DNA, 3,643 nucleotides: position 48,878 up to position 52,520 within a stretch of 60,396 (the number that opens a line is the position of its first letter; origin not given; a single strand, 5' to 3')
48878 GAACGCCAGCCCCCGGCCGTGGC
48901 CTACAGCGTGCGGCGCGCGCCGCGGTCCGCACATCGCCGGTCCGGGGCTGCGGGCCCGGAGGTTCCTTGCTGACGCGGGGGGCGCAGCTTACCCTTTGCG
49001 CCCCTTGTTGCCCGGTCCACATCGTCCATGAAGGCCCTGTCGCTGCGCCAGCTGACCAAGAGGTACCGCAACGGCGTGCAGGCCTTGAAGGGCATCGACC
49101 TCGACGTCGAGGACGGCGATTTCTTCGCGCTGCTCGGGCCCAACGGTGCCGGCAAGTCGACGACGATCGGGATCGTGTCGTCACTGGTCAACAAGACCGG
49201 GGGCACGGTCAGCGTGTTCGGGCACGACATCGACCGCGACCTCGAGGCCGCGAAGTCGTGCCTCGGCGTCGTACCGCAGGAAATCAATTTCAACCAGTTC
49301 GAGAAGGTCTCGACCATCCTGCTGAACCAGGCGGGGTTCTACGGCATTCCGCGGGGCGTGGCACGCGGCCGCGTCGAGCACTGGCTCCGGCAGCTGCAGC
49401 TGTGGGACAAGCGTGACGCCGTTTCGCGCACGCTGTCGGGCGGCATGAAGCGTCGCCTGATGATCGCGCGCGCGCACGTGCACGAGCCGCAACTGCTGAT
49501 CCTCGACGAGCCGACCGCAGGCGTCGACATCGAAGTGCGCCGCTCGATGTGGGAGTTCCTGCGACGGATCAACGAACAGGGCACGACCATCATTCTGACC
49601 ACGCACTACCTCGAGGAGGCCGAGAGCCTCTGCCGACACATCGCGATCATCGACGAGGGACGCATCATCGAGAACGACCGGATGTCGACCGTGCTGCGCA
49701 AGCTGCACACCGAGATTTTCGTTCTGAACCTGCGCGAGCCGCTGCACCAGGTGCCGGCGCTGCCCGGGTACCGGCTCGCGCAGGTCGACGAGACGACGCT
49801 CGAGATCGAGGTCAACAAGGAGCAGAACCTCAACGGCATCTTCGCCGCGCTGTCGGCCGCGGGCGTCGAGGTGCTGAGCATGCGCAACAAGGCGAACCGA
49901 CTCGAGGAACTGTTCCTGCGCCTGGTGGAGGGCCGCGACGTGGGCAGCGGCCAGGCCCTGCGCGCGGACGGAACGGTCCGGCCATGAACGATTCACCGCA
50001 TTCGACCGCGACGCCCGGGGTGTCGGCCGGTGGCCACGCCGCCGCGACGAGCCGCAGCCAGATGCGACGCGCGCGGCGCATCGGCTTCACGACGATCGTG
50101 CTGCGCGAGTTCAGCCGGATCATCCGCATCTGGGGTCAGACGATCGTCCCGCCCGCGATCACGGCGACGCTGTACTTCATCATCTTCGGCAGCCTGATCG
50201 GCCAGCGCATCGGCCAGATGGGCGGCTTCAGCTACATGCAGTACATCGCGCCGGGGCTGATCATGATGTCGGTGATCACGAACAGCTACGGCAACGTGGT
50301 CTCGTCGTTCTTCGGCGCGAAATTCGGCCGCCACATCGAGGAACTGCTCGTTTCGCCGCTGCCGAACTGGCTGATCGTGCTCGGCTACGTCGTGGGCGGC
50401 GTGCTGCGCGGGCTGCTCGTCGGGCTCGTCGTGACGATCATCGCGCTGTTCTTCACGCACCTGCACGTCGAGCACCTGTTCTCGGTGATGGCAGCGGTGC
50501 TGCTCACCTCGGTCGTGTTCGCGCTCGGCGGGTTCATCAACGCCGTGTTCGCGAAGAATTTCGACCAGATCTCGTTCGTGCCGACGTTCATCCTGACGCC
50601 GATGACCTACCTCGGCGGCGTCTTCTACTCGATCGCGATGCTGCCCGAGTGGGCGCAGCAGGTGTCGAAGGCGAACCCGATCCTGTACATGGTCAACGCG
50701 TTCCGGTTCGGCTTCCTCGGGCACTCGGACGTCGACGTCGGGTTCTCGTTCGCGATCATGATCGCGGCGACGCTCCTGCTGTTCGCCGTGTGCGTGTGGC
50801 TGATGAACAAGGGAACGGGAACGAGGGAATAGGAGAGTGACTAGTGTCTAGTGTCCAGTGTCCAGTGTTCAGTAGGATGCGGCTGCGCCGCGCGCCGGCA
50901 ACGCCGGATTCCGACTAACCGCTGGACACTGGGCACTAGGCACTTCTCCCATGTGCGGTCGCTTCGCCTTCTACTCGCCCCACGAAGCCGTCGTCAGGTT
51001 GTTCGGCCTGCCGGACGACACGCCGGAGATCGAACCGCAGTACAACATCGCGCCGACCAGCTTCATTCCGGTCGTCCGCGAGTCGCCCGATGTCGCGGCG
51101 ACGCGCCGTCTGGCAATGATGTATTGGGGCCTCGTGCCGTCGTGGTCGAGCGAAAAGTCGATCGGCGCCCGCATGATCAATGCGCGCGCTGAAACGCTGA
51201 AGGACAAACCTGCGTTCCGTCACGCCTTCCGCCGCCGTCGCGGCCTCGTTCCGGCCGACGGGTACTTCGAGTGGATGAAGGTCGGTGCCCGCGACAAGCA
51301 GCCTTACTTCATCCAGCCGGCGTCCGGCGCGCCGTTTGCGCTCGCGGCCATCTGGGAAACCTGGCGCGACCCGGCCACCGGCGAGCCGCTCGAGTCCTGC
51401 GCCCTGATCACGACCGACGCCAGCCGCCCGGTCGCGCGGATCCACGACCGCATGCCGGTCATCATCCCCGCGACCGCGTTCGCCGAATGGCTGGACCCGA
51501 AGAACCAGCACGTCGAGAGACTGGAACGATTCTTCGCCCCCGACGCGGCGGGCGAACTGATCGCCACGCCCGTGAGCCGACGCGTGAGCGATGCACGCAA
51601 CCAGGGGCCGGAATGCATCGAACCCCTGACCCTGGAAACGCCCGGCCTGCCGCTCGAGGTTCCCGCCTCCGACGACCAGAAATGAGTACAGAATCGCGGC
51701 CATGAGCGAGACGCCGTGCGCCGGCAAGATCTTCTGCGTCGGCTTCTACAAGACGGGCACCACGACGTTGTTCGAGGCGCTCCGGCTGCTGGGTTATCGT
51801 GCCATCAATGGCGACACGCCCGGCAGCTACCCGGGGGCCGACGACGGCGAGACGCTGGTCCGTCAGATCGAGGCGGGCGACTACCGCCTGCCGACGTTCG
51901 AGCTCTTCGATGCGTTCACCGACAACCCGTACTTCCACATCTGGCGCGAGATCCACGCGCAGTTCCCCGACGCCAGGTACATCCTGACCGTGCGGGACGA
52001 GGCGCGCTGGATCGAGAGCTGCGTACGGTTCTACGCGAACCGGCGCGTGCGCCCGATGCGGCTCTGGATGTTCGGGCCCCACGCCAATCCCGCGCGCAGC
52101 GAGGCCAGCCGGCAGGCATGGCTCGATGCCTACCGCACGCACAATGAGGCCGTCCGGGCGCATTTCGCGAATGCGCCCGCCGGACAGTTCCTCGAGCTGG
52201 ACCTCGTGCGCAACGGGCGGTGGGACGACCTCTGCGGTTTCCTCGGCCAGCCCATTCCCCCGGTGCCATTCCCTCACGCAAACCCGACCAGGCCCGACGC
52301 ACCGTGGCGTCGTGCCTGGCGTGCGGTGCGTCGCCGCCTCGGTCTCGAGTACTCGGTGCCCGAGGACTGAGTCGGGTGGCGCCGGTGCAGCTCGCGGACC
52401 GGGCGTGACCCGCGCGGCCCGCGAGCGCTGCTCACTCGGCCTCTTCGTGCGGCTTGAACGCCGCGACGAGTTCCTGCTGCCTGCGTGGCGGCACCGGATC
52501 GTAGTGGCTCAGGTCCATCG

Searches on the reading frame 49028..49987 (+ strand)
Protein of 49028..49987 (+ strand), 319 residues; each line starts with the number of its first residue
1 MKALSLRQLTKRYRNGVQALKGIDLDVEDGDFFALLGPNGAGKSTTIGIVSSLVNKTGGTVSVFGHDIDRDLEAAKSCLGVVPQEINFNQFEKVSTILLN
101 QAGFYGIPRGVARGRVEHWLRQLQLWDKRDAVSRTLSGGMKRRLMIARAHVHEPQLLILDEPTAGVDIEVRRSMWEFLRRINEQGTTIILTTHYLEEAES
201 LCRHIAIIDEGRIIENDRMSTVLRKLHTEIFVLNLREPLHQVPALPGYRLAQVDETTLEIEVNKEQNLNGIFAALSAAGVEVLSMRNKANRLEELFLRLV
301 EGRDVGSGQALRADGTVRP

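Call 52: search_protein_families(library=pfam, proteins=[window:49028-49987:+], max_evalue=0.00001)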
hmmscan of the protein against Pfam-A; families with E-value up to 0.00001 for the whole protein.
window:49028-49987:+ (319 aa): 2 families
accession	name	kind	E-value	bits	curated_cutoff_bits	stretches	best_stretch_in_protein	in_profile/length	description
PF00005.33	ABC_tran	-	3.2e-30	106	25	1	20-164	1-137/137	ABC transporter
PF13304.12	AAA_21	-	7.3e-10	39.8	27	0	133-193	235-298/304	AAA domain, putative AbiEii toxin, Type IV TA system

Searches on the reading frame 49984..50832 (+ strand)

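Call 52: search_protein_families(library=pfam, proteins=[window:50034-50832:+], max_evalue=0.00001)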
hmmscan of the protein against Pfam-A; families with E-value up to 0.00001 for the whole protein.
window:50034-50832:+ (266 aa): 0 families

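Call 85: search_protein_families(library=pfam, proteins=[window:49984-50832:+], max_evalue=0.01)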
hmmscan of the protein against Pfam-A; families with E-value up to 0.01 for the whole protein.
window:49984-50832:+ (282 aa): 4 families
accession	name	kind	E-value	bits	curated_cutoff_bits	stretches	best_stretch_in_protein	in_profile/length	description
PF01061.29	ABC2_membrane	-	7e-38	130.7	26.9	1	35-244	3-210/211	ABC-2 type transporter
PF12698.13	ABC2_membrane_3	-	9.1e-11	41.9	31.6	1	83-269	159-344/347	ABC-2 family transporter protein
PF07694.17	5TM-5TMR_LYT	-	0.0022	18.1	24.6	1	133-212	49-126/169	5TMR of 5TMR-LYT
PF01769.21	MgtE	-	0.0099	16.6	27.6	1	95-192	1-97/125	Divalent cation transporter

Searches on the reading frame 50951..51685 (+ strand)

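Call 52: search_protein_families(library=pfam, proteins=[window:50951-51685:+], max_evalue=0.00001)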
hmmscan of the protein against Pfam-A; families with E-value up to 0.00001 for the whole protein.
window:50951-51685:+ (244 aa): 1 family
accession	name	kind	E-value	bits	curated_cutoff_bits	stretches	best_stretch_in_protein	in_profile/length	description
PF02586.19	SRAP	-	2.4e-71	240.1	27.1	1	1-214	1-213/214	SOS response associated peptidase (SRAP)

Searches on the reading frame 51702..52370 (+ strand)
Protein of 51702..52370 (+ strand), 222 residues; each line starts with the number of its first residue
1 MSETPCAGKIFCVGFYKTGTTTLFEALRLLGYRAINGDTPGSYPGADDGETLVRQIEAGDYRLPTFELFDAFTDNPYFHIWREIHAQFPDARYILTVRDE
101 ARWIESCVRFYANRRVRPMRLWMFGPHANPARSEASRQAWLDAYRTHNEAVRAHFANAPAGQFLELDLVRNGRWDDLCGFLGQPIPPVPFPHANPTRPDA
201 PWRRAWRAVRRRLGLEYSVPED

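Call 52: search_protein_families(library=pfam, proteins=[window:51702-52370:+], max_evalue=0.00001)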
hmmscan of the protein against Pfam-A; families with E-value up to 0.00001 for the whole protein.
window:51702-52370:+ (222 aa): 2 families
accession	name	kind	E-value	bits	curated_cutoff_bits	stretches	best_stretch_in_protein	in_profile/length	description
PF17784.7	Sulfotransfer_4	-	8.8e-33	114.4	22.8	1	9-195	1-211/215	Sulfotransferase domain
PF13469.12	Sulfotransfer_3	-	9.9e-08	32.9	27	1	77-166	111-190/216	Sulfotransferase family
